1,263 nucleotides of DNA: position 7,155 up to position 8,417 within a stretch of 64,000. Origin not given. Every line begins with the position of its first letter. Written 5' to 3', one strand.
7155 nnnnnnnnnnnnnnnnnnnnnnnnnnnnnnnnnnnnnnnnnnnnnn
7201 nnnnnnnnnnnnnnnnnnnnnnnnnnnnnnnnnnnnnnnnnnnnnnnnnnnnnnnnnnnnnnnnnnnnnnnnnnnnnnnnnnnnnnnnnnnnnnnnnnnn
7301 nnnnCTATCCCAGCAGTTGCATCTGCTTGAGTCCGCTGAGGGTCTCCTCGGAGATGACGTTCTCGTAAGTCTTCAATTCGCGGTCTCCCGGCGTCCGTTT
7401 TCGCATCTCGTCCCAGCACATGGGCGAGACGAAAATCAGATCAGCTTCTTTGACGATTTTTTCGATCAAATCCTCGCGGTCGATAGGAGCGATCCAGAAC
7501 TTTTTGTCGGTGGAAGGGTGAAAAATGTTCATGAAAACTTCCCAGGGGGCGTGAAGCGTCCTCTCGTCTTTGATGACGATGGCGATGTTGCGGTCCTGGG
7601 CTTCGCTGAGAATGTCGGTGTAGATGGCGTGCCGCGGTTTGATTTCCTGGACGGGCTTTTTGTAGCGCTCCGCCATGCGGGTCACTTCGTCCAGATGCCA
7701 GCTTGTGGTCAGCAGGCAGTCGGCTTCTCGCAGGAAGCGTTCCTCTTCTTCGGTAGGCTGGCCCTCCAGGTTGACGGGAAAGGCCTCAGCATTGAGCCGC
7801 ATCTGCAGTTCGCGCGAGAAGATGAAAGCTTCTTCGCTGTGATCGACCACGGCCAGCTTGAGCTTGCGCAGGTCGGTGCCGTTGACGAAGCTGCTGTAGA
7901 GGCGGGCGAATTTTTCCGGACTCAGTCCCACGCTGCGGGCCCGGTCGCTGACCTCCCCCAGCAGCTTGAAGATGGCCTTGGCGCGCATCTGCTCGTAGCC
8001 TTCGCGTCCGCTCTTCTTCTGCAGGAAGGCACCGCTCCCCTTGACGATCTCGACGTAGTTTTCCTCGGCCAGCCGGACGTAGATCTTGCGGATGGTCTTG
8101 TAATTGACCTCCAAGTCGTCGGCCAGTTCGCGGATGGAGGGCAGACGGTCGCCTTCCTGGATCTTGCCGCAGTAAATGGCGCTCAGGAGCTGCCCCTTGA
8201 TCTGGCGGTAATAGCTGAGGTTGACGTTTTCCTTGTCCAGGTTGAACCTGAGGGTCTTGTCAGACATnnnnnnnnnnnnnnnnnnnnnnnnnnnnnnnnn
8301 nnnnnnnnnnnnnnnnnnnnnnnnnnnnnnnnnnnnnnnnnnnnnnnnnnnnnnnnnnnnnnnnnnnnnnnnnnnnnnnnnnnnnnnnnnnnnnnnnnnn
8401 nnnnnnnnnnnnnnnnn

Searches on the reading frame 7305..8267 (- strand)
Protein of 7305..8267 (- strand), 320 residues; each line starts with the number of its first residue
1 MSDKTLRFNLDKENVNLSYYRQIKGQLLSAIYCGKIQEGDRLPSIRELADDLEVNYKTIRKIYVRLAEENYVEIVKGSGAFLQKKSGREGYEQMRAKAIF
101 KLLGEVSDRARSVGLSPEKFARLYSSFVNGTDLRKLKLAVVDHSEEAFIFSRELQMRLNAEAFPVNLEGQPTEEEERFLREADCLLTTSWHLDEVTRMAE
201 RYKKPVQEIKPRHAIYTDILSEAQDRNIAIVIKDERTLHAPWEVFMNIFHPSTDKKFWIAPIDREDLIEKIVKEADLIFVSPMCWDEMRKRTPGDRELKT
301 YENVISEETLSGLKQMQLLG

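Call 72: search_protein_families(library=pfam, proteins=[window:7305-8267:-], max_evalue=0.00001)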
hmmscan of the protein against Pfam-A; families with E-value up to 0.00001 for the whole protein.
window:7305-8267:- (320 aa): 1 family
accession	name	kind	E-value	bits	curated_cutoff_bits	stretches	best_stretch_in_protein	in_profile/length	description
PF00392.27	GntR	-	5.5e-13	48.8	27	1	20-81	2-63/64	Bacterial regulatory proteins, gntR family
